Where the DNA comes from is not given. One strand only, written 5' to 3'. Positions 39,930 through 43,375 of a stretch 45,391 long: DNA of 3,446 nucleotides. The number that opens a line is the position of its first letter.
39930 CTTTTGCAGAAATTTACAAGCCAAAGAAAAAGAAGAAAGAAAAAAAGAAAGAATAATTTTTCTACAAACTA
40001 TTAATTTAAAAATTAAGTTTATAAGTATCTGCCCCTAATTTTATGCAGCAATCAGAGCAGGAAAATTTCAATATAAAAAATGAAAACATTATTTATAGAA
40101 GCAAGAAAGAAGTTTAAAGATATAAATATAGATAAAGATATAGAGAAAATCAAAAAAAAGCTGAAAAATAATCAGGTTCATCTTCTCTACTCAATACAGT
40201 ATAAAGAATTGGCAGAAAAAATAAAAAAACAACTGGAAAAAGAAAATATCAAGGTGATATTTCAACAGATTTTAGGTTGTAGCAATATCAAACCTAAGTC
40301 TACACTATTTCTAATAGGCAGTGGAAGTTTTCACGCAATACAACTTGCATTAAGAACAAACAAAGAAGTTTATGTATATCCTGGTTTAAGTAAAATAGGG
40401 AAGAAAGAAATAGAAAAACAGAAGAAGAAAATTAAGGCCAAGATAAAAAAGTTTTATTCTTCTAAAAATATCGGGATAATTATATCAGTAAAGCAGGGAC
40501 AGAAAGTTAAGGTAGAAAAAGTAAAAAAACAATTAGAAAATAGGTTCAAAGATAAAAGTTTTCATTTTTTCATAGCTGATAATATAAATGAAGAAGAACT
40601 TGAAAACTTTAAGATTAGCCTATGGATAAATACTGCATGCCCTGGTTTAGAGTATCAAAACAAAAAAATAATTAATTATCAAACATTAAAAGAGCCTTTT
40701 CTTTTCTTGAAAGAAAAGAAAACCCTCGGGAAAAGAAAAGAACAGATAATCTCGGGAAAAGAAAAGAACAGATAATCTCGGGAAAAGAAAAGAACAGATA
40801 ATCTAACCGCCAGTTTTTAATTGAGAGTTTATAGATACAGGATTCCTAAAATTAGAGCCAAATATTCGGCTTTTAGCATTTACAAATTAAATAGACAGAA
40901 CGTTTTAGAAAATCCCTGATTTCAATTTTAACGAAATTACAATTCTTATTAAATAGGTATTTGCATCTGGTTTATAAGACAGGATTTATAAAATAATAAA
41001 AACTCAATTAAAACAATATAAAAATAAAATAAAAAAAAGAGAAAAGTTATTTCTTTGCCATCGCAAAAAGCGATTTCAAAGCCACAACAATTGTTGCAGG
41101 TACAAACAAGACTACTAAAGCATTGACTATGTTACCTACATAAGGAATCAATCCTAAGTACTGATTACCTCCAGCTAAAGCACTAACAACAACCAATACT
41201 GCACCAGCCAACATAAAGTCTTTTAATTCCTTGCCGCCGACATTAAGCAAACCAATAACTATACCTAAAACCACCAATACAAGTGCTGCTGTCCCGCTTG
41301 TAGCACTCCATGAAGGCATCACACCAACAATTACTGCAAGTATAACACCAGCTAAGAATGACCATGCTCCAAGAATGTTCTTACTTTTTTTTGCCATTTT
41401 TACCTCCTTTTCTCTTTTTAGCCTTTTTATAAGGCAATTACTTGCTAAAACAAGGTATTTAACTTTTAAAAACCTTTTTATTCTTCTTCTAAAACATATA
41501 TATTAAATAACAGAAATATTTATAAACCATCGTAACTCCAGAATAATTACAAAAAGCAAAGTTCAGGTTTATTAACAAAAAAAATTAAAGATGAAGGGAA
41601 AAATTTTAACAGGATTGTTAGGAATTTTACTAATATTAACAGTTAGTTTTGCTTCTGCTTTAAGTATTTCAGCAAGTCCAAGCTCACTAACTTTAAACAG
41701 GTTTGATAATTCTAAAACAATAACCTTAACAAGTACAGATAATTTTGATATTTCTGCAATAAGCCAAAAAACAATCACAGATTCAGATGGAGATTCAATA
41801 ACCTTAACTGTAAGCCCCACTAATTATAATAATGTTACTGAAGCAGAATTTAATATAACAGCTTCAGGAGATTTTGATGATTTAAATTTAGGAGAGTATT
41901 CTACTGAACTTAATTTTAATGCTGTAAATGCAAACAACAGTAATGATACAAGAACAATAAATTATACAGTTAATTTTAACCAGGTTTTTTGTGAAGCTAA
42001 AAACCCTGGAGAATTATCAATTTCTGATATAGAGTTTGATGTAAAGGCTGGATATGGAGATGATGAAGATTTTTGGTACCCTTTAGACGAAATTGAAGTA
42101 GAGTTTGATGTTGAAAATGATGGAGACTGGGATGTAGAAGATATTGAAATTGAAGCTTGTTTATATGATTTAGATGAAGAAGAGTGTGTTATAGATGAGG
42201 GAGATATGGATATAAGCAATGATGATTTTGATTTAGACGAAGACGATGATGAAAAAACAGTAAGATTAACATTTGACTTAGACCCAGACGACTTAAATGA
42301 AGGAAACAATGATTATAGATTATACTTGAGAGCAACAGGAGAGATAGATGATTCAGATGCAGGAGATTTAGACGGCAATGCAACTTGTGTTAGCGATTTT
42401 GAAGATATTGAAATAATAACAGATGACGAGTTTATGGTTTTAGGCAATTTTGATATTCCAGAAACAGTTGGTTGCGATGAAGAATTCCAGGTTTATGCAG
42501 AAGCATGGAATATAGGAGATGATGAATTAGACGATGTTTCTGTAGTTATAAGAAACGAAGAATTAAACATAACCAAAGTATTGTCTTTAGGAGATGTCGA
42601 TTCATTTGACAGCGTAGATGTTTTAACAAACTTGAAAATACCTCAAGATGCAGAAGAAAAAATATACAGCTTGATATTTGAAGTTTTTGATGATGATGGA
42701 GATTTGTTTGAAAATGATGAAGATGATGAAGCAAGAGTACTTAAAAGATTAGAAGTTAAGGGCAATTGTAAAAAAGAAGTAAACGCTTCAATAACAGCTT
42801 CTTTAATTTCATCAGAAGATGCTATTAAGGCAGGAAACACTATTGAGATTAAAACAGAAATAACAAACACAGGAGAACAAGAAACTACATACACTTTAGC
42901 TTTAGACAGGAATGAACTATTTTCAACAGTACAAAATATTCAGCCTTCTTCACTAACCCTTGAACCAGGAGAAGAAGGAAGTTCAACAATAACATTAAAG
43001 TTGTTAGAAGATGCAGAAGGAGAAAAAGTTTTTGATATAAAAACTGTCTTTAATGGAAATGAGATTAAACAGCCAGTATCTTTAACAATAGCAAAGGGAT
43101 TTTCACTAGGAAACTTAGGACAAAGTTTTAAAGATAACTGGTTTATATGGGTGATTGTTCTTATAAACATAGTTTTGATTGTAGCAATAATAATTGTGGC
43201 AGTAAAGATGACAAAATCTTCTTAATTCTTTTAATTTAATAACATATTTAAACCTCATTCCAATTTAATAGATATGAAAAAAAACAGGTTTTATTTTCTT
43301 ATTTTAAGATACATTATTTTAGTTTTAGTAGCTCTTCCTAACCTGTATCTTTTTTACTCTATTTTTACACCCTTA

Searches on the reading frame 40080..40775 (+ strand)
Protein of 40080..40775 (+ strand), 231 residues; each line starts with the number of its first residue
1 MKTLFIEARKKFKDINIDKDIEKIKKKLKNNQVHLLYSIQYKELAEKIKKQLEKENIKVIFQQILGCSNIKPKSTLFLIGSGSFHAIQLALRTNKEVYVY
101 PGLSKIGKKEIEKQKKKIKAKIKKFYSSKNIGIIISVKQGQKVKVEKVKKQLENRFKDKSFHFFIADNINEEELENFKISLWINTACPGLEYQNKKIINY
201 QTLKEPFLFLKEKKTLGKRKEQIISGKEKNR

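Call 59: search_protein_families(library=pfam, proteins=[window:40080-40775:+], max_evalue=0.001)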
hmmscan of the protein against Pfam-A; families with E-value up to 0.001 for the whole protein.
window:40080-40775:+ (231 aa): 1 family
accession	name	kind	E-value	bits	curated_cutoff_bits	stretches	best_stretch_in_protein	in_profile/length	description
PF01866.22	Diphthamide_syn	-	1.7e-28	100.4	33.2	1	2-195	64-275/302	Putative diphthamide synthesis protein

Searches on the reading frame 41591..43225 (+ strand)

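Call 59: search_protein_families(library=pfam, proteins=[window:41591-43225:+], max_evalue=0.001)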
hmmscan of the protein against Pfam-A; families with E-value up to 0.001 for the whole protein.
window:41591-43225:+ (544 aa): 1 family
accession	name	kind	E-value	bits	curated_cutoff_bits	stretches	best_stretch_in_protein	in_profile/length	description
PF17766.7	fn3_6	-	4e-05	24.2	26.4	0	413-479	14-79/99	Fibronectin type-III domain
